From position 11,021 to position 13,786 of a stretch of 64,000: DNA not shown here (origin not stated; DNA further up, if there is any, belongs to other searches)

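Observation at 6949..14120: Six-gene chemosensory operon with Frz-like architecture but no receptor (MCP) and no stand-alone CheY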

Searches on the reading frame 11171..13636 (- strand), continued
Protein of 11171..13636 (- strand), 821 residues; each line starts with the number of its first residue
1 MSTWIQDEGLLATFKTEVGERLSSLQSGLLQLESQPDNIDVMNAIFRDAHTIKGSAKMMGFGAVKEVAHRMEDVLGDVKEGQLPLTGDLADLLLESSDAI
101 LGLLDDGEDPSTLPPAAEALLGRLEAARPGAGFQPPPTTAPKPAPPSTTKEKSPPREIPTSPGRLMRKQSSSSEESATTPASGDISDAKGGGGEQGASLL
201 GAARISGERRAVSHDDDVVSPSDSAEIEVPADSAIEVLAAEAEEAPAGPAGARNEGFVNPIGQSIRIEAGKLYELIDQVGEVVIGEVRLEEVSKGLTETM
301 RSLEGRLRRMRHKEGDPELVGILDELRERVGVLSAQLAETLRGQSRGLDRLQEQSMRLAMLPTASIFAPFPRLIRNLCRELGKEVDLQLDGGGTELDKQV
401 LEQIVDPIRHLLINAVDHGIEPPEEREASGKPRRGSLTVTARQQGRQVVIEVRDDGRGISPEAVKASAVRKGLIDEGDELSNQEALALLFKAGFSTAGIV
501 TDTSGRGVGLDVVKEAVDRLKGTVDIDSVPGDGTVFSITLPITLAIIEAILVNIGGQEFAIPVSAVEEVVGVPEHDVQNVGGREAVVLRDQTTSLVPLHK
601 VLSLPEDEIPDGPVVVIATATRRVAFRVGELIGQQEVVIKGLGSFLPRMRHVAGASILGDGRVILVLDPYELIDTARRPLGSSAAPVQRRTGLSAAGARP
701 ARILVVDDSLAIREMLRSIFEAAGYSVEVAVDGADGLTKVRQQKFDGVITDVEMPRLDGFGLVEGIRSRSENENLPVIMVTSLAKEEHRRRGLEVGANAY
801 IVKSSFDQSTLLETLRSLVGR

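Call 25: search_protein_families(library=ncbifam, proteins=[window:11171-13636:-, L007:14786-15340:-], max_evalue=0.001)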
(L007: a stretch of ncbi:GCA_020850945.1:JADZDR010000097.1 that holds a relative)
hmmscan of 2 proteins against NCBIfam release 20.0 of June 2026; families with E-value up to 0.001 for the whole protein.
window:11171-13636:- (821 aa): 117 families (the best 25 are shown)
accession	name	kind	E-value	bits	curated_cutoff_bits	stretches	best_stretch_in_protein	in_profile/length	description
NF041336.1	CheA_Halo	equivalog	4.1e-115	385.9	950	2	339-668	332-662/666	chemotaxis protein CheA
NF007835.0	PRK10547.1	equivalog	1.6e-100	337.7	793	2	340-672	322-656/670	chemotaxis protein CheA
NF007420.1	PRK09959.1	equivalog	8.5e-24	83.2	1995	2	702-803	960-1059/1197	acid-sensing system histidine kinase EvgS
NF007135.0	PRK09581.1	equivalog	9.1e-22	77.5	474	1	701-819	3-120/457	PleD family two-component system response regulator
NF008099.0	PRK10841.1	equivalog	1.7e-21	75.7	920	1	701-804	825-926/949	two-component system sensor histidine kinase RcsC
NF045944.1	ResRegRpaBCyano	equivalog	2.1e-21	76.4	330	1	704-809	1-102/229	response regulator transcription factor RpaB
NF007901.0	PRK10610.1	equivalog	7.2e-21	74.7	189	1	701-817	6-122/129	chemotaxis response regulator CheY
NF011874.0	PRK15347.1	equivalog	7.7e-21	73.9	852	1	702-803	692-795/921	two component system sensor kinase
TIGR02154.1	PhoB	equivalog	2.5e-20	72.7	296.2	1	701-819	3-120/226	phosphate regulon transcriptional regulator PhoB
NF041733.1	resp_reg_CseB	equivalog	3.1e-20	72.5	350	1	702-821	2-117/228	two-component system response regulator CseB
TIGR01387.1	cztR_silR_copR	subfamily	5.7e-19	68.6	279.2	1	703-819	1-114/218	heavy metal response regulator transcription factor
NF008318.0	PRK11107.1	equivalog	1.3e-18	66.5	890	1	486-811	461-777/920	two-component sensor histidine kinase BarA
NF053854.1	RespRegPhoBBctds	equivalog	4.8e-18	65.3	270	1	703-804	1-101/225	two-component system response regulator PhoB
NF040689.1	MtrAB_MtrA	equivalog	1.9e-17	63.4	300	1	703-817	1-111/219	MtrAB system response regulator MtrA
TIGR02956.1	TMAO_torS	equivalog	3.3e-17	61.9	676.5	1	688-817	689-818/967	TMAO reductase system sensor histidine kinase/response regulator TorS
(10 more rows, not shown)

L007:14786-15340:- (184 aa): 1 family
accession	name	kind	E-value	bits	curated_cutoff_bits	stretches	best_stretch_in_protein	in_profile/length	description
TIGR00231.1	small_GTP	domain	1.3e-08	34.8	42.5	1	1-161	1-155/164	GTP-binding protein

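Call 27: find_encoding_contigs(protein=P0017, flank=10000, max_places=1)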
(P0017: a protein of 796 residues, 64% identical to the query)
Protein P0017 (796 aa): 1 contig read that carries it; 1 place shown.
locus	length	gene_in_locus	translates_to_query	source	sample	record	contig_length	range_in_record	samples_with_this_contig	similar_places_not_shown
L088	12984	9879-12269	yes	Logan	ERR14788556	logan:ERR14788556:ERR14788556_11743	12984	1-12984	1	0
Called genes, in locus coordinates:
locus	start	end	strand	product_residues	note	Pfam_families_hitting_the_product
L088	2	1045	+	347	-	?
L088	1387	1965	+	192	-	PF00293:NUDIX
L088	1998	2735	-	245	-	PF04474:DUF554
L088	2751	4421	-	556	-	PF00133:tRNA-synt_1, PF09334:tRNA-synt_1g, PF19303:Anticodon_3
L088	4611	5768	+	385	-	PF00478:IMPDH, PF03060:NMO (faint), PF01070:FMN_dh, PF05690:ThiG (faint), PF01645:Glu_synthase (weak)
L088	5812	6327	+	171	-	-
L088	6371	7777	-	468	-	PF17767:NAPRTase_N, PF02749:QRPTase_N (weak), PF04095:NAPRTase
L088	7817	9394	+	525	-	PF00117:GATase, PF07722:Peptidase_C26 (weak), PF02540:NAD_synthase (weak), PF00958:GMP_synt_C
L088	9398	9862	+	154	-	PF01584:CheW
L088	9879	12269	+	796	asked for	PF01627:Hpt, PF02518:HATPase_c, PF01584:CheW, PF00072:Response_reg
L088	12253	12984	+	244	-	?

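Call 28: find_encoding_contigs(protein=P0011, flank=10000, max_places=1)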
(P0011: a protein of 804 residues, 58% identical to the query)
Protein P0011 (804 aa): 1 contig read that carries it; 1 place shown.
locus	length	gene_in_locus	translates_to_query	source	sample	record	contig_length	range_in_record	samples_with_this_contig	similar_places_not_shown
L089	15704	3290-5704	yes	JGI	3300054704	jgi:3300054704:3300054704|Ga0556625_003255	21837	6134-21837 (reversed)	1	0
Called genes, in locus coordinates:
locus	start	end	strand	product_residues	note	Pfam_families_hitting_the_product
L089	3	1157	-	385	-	?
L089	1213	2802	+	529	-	PF00117:GATase, PF07722:Peptidase_C26 (weak), PF02540:NAD_synthase (weak), PF03054:tRNA_Me_trans (faint), PF00958:GMP_synt_C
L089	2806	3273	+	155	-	PF01584:CheW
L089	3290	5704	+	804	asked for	PF01627:Hpt, PF02895:H-kinase_dim (faint), PF02518:HATPase_c, PF01584:CheW, PF00072:Response_reg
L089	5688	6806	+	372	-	PF00072:Response_reg, PF01339:CheB_methylest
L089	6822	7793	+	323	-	PF00072:Response_reg, PF13185:GAF_2 (weak), PF13492:GAF_3 (faint)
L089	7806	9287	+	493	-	-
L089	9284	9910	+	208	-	PF01584:CheW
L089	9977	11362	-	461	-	PF03109:ABC1, PF01636:APH (faint), PF27536:UbiB_helical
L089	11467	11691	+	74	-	-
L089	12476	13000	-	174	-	PF00929:RNase_T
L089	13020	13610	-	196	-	PF03029:ATP_bind_1 (faint)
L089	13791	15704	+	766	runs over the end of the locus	PF00580:UvrD-helicase, PF13604:AAA_30 (faint), PF01443:Viral_helicase1 (faint), PF13245:AAA_19, PF13361:UvrD_C, PF13538:UvrD_C_2, PF21196:PcrA_UvrD_tudor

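Call 35: search_solved_structures(query=L007:14786-15340:-, max_evalue=1)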
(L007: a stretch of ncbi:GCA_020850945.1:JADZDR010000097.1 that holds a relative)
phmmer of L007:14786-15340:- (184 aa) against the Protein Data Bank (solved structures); distinct sequences matched with E-value up to 1: 580 (the best 60 are shown).
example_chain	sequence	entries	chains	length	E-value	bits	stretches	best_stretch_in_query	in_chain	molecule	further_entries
1vg1_A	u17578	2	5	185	1.2e-08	38.4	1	5-131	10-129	Ras-related protein Rab-7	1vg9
1vg0_B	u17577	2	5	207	1.8e-08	37.9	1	5-131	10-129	Ras-related protein Rab-7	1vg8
3law_A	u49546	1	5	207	2.1e-08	37.6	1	5-130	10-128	Ras-related protein Rab-7a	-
9l0d_D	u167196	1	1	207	6.2e-08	36.1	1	39-131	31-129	Ras-related protein Rab-7a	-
5z2m_A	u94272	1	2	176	1.1e-07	35.3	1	5-131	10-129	Ras-related protein Rab-7a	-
8kb8_C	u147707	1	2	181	1.2e-07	35.2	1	5-131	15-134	Ras-related protein Rab-7a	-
6wcw_B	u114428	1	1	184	1.2e-07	35.2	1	5-131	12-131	Ras-related protein Rab-7a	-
7f6j_A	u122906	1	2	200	1.6e-07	34.8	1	5-131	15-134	Ras-related protein Rab-7a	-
1t91_A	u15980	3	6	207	1.7e-07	34.7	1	5-131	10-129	Ras-related protein Rab-7 | Ras-related protein Rab-7a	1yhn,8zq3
9lol_C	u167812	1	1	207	2.3e-07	34.2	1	5-129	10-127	Ras-related protein Rab-7a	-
1ky2_A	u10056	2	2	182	5.7e-07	33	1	5-154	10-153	GTP-BINDING PROTEIN YPT7P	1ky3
2o52_A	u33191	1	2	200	5.7e-07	33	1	38-179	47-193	Ras-related protein Rab-4B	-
2il1_A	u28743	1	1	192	6.4e-07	32.8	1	10-137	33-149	Rab12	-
5xr4_A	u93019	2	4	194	9e-07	32.3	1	41-169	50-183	Ras-related protein RABA1a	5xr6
4phf_A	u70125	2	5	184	9.2e-07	32.3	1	4-154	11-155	GTP-binding protein YPT7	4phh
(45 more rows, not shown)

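Call 38: find_homologous_proteins(query=L007:7985-9541:+, max_evalue=1e-10)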
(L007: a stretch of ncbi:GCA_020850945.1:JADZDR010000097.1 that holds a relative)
Query L007:7985-9541:+ (518 aa): 7682 proteins with E <= 1e-10 among 8000 candidates; the best 120 are listed.
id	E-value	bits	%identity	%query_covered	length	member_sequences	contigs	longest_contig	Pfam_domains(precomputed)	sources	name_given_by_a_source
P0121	0.0e+0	1056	100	100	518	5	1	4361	PF00015.27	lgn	-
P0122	2.5e-281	952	89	100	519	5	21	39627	PF00015.27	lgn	-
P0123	1.0e-137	478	55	100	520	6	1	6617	PF00015.27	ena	-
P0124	5.4e-107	377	61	66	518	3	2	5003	PF00015.27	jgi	-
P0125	2.0e-100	355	61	62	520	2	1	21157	PF00015.27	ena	-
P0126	4.1e-72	262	41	92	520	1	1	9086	PF00015.27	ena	-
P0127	1.1e-68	251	43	83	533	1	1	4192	PF00015.27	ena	-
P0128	1.1e-68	251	41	86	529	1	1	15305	PF00015.27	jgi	jgi:methyl-accepting chemotaxis protein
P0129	3.3e-68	249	42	83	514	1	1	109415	PF00015.27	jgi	jgi:methyl-accepting chemotaxis protein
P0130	1.0e-67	248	49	63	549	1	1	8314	PF00015.27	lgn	-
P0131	4.5e-67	245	42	86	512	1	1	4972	PF00015.27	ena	-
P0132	1.1e-66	244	49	63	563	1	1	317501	PF00015.27,PF00672.31,PF21563.4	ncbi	ncbi:MAG: methyl-accepting chemotaxis protein [Thermoleophilia bacterium]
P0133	2.6e-66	243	43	82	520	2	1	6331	PF00015.27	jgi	-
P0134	7.8e-66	241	48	63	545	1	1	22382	PF00015.27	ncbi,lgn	-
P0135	2.7e-65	240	48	63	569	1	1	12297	PF00015.27,PF00672.31,PF21563.4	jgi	-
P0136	3.6e-65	239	48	63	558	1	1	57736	PF00015.27,PF00672.31,PF21563.4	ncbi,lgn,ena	-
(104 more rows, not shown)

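Call 39: find_encoding_contigs(protein=P0134, flank=10000, max_places=3)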
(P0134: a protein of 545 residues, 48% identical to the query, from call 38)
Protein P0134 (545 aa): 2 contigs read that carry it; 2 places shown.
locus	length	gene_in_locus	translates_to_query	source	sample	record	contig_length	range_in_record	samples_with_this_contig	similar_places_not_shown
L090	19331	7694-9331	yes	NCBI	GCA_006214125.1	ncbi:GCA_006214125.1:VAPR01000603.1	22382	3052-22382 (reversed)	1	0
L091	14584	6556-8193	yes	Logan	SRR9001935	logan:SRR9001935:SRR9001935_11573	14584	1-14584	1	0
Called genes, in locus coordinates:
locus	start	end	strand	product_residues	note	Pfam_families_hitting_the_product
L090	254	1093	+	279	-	-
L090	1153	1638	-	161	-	PF02082:Rrf2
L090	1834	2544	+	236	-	PF01507:PAPS_reduct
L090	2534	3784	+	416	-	PF14306:PUA_2, PF01747:ATP-sulfurylase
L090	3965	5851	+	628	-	PF00456:Transketolase_N (faint), PF13292:DXP_synthase_N, PF02779:Transket_pyr, PF02780:Transketolase_C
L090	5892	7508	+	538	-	PF01055:Glyco_hydro_31_2nd, PF02065:Melibiase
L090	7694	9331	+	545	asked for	PF00015:MCPsignal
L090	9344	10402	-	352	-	PF13439:Glyco_transf_4, PF13579:Glyco_trans_4_4 (weak), PF00534:Glycos_transf_1, PF13692:Glyco_trans_1_4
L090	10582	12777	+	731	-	PF14742:GDE_N_bis, PF22422:MGH1-like_GH, PF06202:GDE_C, PF17389:Bac_rhamnosid6H (faint)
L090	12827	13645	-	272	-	PF00378:ECH_1, PF16113:ECH_2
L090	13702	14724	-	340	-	PF00512:HisKA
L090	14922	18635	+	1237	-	PF02811:PHP, PF07733:DNA_pol3_alpha, PF17657:DNA_pol3_finger, PF14579:HHH_6, PF01336:tRNA_anti-codon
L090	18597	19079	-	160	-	PF13279:4HBT_2, PF03061:4HBT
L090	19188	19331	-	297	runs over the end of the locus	-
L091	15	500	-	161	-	PF02082:Rrf2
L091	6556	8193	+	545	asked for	PF00015:MCPsignal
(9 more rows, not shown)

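Call 40: find_encoding_contigs(protein=P0136, flank=10000, max_places=3)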
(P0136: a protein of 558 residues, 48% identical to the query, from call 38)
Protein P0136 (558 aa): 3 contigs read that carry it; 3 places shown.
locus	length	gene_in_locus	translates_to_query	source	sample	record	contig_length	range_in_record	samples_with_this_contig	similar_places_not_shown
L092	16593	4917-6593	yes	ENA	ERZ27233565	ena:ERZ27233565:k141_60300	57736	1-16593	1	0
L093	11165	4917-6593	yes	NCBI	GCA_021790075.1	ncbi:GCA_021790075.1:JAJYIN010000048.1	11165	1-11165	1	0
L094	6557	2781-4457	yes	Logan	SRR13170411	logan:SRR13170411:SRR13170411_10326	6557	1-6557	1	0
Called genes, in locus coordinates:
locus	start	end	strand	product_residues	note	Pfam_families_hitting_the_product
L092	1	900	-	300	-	?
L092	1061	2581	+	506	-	PF04932:Wzy_C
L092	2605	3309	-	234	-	PF04203:Sortase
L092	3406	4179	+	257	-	PF19567:CpsB_CapC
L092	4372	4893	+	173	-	PF01584:CheW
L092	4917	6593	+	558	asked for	PF21563:Mcp40H-20_sensor, PF00672:HAMP, PF00015:MCPsignal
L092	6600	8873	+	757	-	PF01627:Hpt, PF02518:HATPase_c, PF01584:CheW, PF00072:Response_reg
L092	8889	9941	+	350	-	PF00072:Response_reg, PF01339:CheB_methylest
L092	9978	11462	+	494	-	PF00072:Response_reg, PF01590:GAF (weak), PF13185:GAF_2 (faint), PF00990:GGDEF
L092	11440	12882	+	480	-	PF00515:TPR_1 (faint), PF03705:CheR_N, PF13428:TPR_14 (faint), PF01739:CheR, PF07719:TPR_2 (faint), PF13174:TPR_6 (faint), PF13414:TPR_11 (weak), PF13432:TPR_16 (weak), +3 more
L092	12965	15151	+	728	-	PF03176:MMPL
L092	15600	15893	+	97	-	PF02686:GatC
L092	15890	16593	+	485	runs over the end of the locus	PF01425:Amidase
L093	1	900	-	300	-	?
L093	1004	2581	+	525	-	PF04932:Wzy_C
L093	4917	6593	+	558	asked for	PF21563:Mcp40H-20_sensor, PF00672:HAMP, PF00015:MCPsignal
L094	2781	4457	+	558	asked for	PF21563:Mcp40H-20_sensor, PF00672:HAMP, PF00015:MCPsignal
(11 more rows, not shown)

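Call 42: find_homologous_proteins(query=P0134, max_evalue=1e-20)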
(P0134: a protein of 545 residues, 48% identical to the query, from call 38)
Query P0134 (545 aa): 5541 proteins with E <= 1e-20 among 8000 candidates; the best 120 are listed.
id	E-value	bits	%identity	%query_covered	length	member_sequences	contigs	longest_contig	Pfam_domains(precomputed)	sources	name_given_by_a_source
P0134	0.0e+0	1095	100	100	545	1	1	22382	PF00015.27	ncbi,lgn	-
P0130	6.3e-208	710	71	95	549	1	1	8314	PF00015.27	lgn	-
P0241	2.2e-206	705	69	99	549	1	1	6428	PF00015.27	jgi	jgi:methyl-accepting chemotaxis protein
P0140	6.4e-204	696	70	95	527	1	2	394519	PF00015.27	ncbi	-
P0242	1.6e-198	679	67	100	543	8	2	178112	PF00015.27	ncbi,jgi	ncbi:MAG: hypothetical protein C4318_02495 [Acidimicrobiia bacterium]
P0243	2.6e-195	668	69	93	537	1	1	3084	PF00015.27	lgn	-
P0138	5.9e-161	555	58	100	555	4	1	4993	PF00015.27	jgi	jgi:methyl-accepting chemotaxis protein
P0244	4.1e-156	539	61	89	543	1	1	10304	PF00015.27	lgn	-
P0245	6.5e-109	383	50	93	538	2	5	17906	PF00015.27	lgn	-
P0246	4.3e-107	377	48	91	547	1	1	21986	PF00015.27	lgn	-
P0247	2.0e-105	372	50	88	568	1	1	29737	PF00015.27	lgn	-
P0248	2.1e-103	365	50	92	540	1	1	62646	PF00015.27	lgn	-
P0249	5.5e-76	275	53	58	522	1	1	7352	PF00015.27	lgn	-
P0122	2.4e-74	269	50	60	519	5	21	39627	PF00015.27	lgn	-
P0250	3.4e-74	269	49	61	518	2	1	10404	PF00015.27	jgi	jgi:methyl-accepting chemotaxis protein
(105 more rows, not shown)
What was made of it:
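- Tried and rejected: The L007 MCP and then P0134 were used as queries (calls 38, 42).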
